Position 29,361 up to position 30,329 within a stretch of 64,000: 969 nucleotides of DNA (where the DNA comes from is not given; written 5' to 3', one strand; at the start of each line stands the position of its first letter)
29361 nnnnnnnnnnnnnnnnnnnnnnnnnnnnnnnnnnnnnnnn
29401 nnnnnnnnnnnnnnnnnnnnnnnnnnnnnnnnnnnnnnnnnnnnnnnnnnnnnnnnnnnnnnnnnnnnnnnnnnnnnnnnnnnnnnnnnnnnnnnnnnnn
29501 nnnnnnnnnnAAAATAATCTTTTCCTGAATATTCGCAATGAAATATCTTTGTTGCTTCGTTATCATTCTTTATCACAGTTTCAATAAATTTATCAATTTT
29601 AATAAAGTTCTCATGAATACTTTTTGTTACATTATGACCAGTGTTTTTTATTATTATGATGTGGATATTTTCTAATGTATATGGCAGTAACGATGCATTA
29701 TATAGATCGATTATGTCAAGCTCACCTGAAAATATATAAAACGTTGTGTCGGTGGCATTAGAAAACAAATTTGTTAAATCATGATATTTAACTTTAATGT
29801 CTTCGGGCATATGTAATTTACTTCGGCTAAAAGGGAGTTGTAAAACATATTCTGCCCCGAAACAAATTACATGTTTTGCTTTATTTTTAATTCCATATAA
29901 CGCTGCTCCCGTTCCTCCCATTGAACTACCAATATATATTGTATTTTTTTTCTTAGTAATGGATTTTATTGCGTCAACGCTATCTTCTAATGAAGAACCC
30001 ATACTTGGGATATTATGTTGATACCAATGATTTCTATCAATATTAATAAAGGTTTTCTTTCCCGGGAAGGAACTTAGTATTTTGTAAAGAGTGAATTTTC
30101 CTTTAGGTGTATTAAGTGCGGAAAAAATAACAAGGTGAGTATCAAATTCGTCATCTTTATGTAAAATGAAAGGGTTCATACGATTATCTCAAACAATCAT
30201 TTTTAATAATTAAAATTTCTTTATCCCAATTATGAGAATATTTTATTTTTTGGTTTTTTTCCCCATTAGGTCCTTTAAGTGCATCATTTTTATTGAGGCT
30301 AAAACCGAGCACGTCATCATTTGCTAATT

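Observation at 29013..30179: Alpha/beta-hydrolase + TPR fusion protein in capsule region 2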

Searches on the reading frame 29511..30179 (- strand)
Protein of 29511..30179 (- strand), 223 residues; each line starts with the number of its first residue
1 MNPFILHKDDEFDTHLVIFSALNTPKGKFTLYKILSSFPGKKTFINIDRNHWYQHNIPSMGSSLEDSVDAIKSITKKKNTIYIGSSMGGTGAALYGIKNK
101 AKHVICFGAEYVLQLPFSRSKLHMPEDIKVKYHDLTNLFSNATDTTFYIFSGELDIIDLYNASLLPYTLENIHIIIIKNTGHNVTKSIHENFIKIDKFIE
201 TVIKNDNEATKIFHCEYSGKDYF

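Call 12: find_homologous_proteins(query=window:29511-30179:-, max_evalue=0.001)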
Query seq(223 aa) (223 aa): 6 proteins with E <= 0.001 among 140 candidates.
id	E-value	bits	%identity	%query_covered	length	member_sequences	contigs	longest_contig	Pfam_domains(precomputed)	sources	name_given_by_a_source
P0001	6.9e-144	495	100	100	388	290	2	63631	PF00515.35,PF13424.13,PF13181.13,PF07719.24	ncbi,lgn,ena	-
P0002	2.2e-80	288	100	58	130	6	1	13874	-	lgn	-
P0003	5.4e-42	162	45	87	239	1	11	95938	-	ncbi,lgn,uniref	ncbi:hypothetical protein [Aeromonas enteropelogenes]|uniref:hypothetical protein n=1 Tax=Aeromonas 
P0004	2.7e-34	137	40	80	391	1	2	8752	PF14559.13,PF25063.1,PF13431.13,PF13414.13,PF00515.35,PF13424.13,PF13181.13,PF07719.24,PF13374.13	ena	-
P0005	1.4e-32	132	39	90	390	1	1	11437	PF14559.13,PF13431.13,PF13414.13,PF00515.35,PF13424.13,PF13428.13,PF13181.13,PF07719.24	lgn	-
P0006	1.7e-30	125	39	86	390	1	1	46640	PF14559.13,PF13431.13,PF13414.13,PF00515.35,PF13424.13,PF13432.13,PF13428.13,PF13181.13,PF07719.24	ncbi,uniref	ncbi:tetratricopeptide repeat protein [Pseudomonas hunanensis]|uniref:tetratricopeptide repeat prote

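Call 27: search_protein_representatives(alignment_id=A1)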
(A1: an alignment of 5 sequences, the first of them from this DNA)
Query: 5 sequences, 210 profile positions. Proteins with E-value up to 0.001 (for the whole library): 2465; up to 1e-10: 797; up to 1e-30: 32. The best 150 are listed.
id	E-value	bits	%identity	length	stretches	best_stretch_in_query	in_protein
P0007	8.1e-96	335.8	-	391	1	1-208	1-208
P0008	2.0e-74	265.9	-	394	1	1-208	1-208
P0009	4.6e-71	254.9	-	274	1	1-205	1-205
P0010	6.0e-63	228.4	-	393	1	10-208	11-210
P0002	2.6e-58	213.3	-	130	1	3-134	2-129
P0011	6.5e-53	195.6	-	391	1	4-203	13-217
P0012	4.1e-48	179.9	-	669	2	7-194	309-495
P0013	5.2e-43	163.2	-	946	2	17-210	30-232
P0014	2.2e-38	148.1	-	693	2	14-208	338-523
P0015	2.4e-38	148.0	-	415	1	4-208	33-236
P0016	3.5e-37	144.2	-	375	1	5-207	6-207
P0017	1.1e-35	139.3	-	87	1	24-110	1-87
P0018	1.4e-35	138.9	-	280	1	12-197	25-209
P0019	3.6e-35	137.6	-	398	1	3-190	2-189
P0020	1.4e-34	135.7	-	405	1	3-208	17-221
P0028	4.7e-33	130.7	-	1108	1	3-203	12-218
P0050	7.4e-29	117.0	-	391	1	18-209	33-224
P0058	2.2e-28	115.4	-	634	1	11-207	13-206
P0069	8.3e-28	113.6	-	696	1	3-198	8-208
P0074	1.1e-27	113.1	-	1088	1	3-207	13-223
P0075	1.1e-27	113.1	-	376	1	3-207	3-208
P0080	2.3e-27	112.1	-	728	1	3-194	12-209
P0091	7.6e-27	110.4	-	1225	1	17-207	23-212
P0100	3.2e-26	108.4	-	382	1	17-206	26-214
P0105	4.3e-26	108.0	-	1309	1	13-207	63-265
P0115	1.6e-25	106.1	-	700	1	12-207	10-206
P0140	2.7e-24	102.1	-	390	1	3-208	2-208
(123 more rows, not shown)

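Call 36: search_solved_structures(query=A3, max_evalue=10, show_alignments=3)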
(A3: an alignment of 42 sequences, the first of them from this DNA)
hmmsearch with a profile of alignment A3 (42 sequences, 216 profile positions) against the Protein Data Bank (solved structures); distinct sequences matched with E-value up to 10: 101 (the best 60 are shown).
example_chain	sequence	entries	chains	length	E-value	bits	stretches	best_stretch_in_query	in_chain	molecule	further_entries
6yuo_A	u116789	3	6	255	3.9e-08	35.9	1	7-209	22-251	SacC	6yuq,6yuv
6yus_A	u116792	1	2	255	4.9e-08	35.6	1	7-182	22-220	SacC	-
4rot_A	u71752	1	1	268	4.8e-06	29.1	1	50-191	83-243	Esterase A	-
2xmz_A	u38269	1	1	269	1.2e-05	27.7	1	67-106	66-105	HYDROLASE, ALPHA/BETA HYDROLASE FOLD FAMILY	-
2uz0_A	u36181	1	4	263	0.00016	24.1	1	50-106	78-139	TRIBUTYRIN ESTERASE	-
3o0d_A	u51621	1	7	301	0.00036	23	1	60-108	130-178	Triacylglycerol lipase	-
4jei_A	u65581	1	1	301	0.00042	22.7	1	60-108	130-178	Lipase 2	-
6oyc_B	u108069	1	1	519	0.00053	22.4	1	68-126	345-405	Glycosylation Associate Protein 2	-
7ots_A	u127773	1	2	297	0.00079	21.8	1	139-205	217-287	Monoacylglycerol lipase ABHD6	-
7c4d_A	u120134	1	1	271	0.00081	21.8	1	66-104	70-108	Putative esterase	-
5h3h_A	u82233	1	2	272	0.0016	20.8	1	59-101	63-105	Abhydrolase domain-containing protein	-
5a62_A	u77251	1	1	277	0.0032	19.8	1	66-105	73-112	PUTATIVE ALPHA/BETA HYDROLASE FOLD PROTEIN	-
8ynv_A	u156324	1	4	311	0.0063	18.9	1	65-103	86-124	poly(3-hydroxybutyrate) depolymerase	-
7dq9_A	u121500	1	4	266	0.0087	18.4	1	63-102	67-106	Predicted hydrolases or acyltransferases (Alpha/beta hydrolase superfamily)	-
3ia2_A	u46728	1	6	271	0.0096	18.3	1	63-95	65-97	Arylesterase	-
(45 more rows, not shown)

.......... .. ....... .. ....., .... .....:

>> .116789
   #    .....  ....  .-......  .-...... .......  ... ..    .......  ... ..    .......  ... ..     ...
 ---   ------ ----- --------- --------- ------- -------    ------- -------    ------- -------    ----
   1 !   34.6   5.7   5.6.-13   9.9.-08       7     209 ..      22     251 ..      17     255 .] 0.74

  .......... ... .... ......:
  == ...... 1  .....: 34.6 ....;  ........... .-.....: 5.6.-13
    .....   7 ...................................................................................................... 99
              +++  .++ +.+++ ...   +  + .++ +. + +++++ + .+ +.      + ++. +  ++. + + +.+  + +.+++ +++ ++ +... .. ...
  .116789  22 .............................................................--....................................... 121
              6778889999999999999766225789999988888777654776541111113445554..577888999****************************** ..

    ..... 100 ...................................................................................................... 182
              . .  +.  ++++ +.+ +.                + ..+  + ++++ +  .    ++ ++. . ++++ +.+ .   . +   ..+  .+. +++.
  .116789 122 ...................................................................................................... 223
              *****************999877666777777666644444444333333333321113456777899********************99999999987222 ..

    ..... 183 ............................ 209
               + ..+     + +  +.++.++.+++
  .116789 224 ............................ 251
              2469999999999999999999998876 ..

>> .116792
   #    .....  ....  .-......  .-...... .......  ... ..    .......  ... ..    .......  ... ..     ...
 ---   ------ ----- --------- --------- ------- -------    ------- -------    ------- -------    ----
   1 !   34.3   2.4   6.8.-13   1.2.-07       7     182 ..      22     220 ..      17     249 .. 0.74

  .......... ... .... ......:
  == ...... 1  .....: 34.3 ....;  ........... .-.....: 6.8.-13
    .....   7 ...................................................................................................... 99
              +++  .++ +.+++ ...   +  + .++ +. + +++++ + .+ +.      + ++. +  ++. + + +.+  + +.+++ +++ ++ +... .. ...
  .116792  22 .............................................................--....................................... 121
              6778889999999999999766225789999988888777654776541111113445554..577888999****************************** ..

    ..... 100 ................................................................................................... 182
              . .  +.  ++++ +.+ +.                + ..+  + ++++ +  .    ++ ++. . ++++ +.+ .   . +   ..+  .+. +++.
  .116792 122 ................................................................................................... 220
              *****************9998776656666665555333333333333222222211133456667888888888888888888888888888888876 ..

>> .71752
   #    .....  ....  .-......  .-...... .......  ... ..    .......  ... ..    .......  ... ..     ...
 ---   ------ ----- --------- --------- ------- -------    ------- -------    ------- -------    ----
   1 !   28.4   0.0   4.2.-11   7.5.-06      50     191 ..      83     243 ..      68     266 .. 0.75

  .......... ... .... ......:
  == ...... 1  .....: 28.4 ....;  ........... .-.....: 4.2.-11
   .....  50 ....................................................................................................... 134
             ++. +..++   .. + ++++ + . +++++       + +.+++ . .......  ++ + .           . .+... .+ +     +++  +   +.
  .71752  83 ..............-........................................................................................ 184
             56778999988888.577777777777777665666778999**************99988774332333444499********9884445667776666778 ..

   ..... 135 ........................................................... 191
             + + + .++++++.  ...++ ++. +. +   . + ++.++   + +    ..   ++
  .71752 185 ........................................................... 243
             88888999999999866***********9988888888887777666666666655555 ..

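Call 40: profile_search(alignment_id=A3)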
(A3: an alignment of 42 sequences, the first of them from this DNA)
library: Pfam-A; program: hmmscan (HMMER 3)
A. the first sequence (212 residues): domains with independent E <= 10: 4; with E <= 0.001: 1
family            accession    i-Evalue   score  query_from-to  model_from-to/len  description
Hydrolase_4       PF12146.15    0.00054    19.8      57-116        55-116/239  Serine aminopeptidase, S33
Abhydrolase_1     PF00561.26     0.0039    17.3      63-104        54-97/245  alpha/beta hydrolase fold
Abhydrolase_11    PF20408.4        0.11    12.7      66-108        63-106/193  Alpha/beta hydrolase domain
Esterase          PF00756.26       0.26    11.5      58-101        96-138/251  Putative esterase
B. every sequence of the alignment scanned on its own (42 sequences): families by number of members that match
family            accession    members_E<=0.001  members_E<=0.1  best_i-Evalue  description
Asp2              PF16929.11                 3              14        3.1e-04  Accessory Sec system GspB-transporter
Hydrolase_4       PF12146.15                 2              24        8.2e-07  Serine aminopeptidase, S33
Abhydrolase_1     PF00561.26                 1               7        6.2e-04  alpha/beta hydrolase fold
Abhydrolase_6     PF12697.13                 1               4        7.5e-05  Alpha/beta hydrolase family
UPF0227           PF05728.18                 0               9        3.4e-03  Uncharacterised protein family (UPF0227)
Lipase_3          PF01764.32                 0               3        6.1e-03  Lipase (class 3)
Ndr               PF03096.20                 0               3        3.3e-02  Ndr family
RMNT_CmcI         PF04989.18                 0               1        5.1e-03  Rhamnosyl O-methyltransferase/CmcI
IFT52_GIFT        PF23355.1                  0               1        1.4e-02  IFT52 GIFT domain
Peptidase_S9      PF00326.27                 0               1        1.7e-02  Prolyl oligopeptidase family
Flavi_glycoprot   PF00869.25                 0               1        2.1e-02  Flavivirus glycoprotein, central and dimerisation domains
MptE-like         PF01973.23                 0               1        3.1e-02  6-hydroxymethylpterin diphosphokinase MptE-like
DUF915            PF06028.17                 0               1        7.8e-02  Alpha/beta hydrolase of unknown function (DUF915)
FSH1              PF03959.19                 0               1        8.3e-02  Serine hydrolase (FSH1)
HHH               PF00633.29                 0               1        9.4e-02  Helix-hairpin-helix motif
ABHD18            PF09752.15                 0               1        9.5e-02  Alpha/beta hydrolase domain containing 18
Esterase          PF00756.26                 0               1        1.0e-01  Putative esterase

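Call 41: predict_structure(alignment_id=A3)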
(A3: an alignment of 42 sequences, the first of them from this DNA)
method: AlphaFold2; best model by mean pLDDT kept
length: 212 residues; sequences in the alignment: 42
mean_pLDDT: 96.0   pTM: 0.93
mean pLDDT of the five models: 96.0, 95.6, 95.4, 93.2, 93.1
residues with pLDDT >= 90: 198; 70-90: 14; 50-70: 0; < 50: 0
segments of 3 or more residues with pLDDT < 50: none
pLDDT, mean of each block of 10 residues (from residue 1): 93 95 97 96 96 96 97 91 98 98 98 98 96 96 97 98 95 97 97 96 91 86
secondary structure, 60 per line:
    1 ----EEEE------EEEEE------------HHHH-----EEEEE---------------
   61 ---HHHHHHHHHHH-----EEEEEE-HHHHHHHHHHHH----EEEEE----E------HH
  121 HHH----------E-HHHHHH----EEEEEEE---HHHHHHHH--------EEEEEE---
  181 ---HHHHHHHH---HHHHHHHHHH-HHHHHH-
elements in order: E5-8 E15-19 H32-35 E41-45 H64-74 E80-85 H87-98 E103-107 H119-123 H136-141 E146-152 H156-163 E172-177 H184-191 H195-204 H206-211

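Call 45: find_encoding_contigs(protein=P0006, flank=10000, max_places=3)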
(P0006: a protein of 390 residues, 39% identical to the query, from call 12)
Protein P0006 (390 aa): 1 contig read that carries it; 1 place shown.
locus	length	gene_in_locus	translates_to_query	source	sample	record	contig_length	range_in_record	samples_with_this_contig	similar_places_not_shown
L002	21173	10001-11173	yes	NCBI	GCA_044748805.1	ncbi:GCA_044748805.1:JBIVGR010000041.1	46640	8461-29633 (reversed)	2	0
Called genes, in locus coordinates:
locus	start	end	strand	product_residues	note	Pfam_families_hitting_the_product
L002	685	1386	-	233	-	PF00215:OMPdecase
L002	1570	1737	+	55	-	PF11446:DUF2897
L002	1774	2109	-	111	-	PF12836:HHH_3, PF03934:T2SSK (weak), PF00633:HHH (faint)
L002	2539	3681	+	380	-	PF02350:Epimerase_2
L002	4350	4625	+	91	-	PF11275:DUF3077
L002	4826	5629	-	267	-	-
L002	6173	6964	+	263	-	PF01061:ABC2_membrane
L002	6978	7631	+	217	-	PF00005:ABC_tran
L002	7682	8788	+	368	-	-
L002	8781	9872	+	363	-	PF02563:Poly_export, PF10531:SLBB (weak), PF22461:SLBB_2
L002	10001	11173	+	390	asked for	PF00515:TPR_1 (faint), PF07719:TPR_2 (faint), PF13181:TPR_8 (faint), PF13424:TPR_12 (faint), PF13428:TPR_14 (faint), PF13431:TPR_17 (faint), PF13414:TPR_11 (weak), PF13432:TPR_16 (weak), +1 more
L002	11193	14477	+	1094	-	PF00534:Glycos_transf_1, PF13692:Glyco_trans_1_4, PF00777:Glyco_transf_29 (weak)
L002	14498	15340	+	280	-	PF00793:DAHP_synth_1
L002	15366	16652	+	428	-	PF02348:CTP_transf_3, PF12804:NTP_transf_3, PF00702:Hydrolase (faint), PF08282:Hydrolase_3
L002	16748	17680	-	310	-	PF13580:SIS_2 (faint), PF01380:SIS, PF00571:CBS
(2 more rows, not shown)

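Call 46: find_encoding_contigs(protein=P0003, flank=10000, max_places=3)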
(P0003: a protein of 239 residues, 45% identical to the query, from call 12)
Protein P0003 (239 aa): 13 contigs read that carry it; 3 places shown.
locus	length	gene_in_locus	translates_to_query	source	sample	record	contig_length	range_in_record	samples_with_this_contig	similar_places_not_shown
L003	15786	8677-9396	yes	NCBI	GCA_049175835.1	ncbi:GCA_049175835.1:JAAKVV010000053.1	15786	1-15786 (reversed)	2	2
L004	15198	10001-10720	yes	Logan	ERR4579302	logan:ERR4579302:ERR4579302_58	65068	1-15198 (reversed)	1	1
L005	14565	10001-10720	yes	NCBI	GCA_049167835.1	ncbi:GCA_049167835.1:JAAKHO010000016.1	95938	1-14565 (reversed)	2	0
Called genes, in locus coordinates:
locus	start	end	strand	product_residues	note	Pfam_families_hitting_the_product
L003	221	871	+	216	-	PF02463:SMC_N (faint), PF00005:ABC_tran, PF13304:AAA_21 (faint)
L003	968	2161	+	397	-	-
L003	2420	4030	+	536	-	PF02563:Poly_export, PF10531:SLBB (faint), PF22461:SLBB_2 (weak)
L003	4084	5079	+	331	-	PF01380:SIS, PF00571:CBS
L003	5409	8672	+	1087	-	PF00534:Glycos_transf_1, PF13692:Glyco_trans_1_4, PF00777:Glyco_transf_29 (weak)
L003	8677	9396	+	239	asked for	-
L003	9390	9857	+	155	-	PF00515:TPR_1 (faint), PF07719:TPR_2 (faint), PF13428:TPR_14 (faint), PF13424:TPR_12 (faint), PF13181:TPR_8 (faint), PF13431:TPR_17 (faint), PF13414:TPR_11 (weak)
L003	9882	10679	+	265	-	PF00793:DAHP_synth_1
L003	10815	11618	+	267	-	PF02348:CTP_transf_3, PF12804:NTP_transf_3 (weak)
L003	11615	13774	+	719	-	PF05159:Capsule_synth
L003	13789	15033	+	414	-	PF05159:Capsule_synth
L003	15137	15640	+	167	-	PF07017:PagP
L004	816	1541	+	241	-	PF01061:ABC2_membrane, PF12698:ABC2_membrane_3 (weak)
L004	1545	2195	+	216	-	PF02463:SMC_N (faint), PF00005:ABC_tran, PF13304:AAA_21 (faint)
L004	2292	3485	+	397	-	-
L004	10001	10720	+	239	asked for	-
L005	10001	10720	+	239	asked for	-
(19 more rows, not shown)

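Call 48: fold_search(model_id=the predicted structure, library=pdb)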
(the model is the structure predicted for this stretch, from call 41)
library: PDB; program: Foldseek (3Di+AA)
matches with E <= 10: 1557; with E <= 0.001: 703
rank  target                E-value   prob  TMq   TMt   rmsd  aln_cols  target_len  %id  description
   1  2xmz                  5.1e-09  1.00  0.57  0.48   7.5       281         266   16  Structure of MenH from S. aureus (released 2011-05-25)
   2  6yuq_A                2.8e-08  1.00  0.65  0.57   5.6       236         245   18  Capsule O-acetyltransferase of Neisseria meningitidis serogroup A in complex with polysaccharide (released 2020-08-19)
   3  6yuv_A                6.5e-08  1.00  0.64  0.57   5.4       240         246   18  Capsule O-acetyltransferase of Neisseria meningitidis serogroup A (released 2020-08-19)
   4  6yus_A                7.8e-08  1.00  0.64  0.57   5.7       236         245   18  Capsule O-acetyltransferase of Neisseria meningitidis serogroup A H228A mutant in complex with CoA (released 2020-08-19)
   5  6yuo_A                1.1e-07  1.00  0.67  0.60   4.9       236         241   17  Capsule O-acetyltransferase of Neisseria meningitidis serogroup A in complex with caged Gadolinium (released 2020-08-19)
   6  6yuo_B                2.5e-07  1.00  0.65  0.58   5.4       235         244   16  Capsule O-acetyltransferase of Neisseria meningitidis serogroup A in complex with caged Gadolinium (released 2020-08-19)
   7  8ftp_A                2.5e-07  1.00  0.59  0.53   6.0       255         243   12  FphH, Staphylococcus aureus fluorophosphonate-binding serine hydrolases H, apo form (released 2023-10-11)
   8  3fcx_A                2.5e-07  1.00  0.53  0.44   6.5       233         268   16  Crystal structure of human esterase D (released 2008-12-09)
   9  6oyc_B                3.0e-07  1.00  0.61  0.28   6.0       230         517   17  Glycosylation Associate Protein (Gap123) complex from Streptococcus agalactiae (released 2020-05-20)
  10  4uhh                  3.0e-07  1.00  0.52  0.42   9.5       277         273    9  Structural studies of a thermophilic esterase from Thermogutta terrifontis (cacodylate complex) (released 2015-06-10)
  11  9c0m                  3.2e-07  1.00  0.53  0.48   8.6       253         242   14  FphH, Staphylococcus aureus fluorophosphonate-binding serine hydrolases H, apo form 2 at room temperature (released 2025-01-08)
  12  5egn_A                3.6e-07  1.00  0.61  0.52   5.9       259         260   14  Est816 as an N-Acyl homoserine lactone degrading enzyme (released 2016-11-02)
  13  5a62                  3.6e-07  1.00  0.59  0.48   8.2       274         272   11  Hydrolytic potential of the ammonia-oxidizing Thaumarchaeon Nitrososphaera gargenis - crystal structure and activity pro (released 2016-07-06)
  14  1tqh                  4.1e-07  1.00  0.59  0.53   7.0       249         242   12  Covalent Reaction intermediate Revealed in Crystal Structure of the Geobacillus stearothermophilus Carboxylesterase Est3 (released 2004-09-28)
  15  7l50_C                4.1e-07  1.00  0.52  0.41   7.2       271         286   14  Crystal structure of human monoacylglycerol lipase in complex with compound 4f (released 2021-08-11)
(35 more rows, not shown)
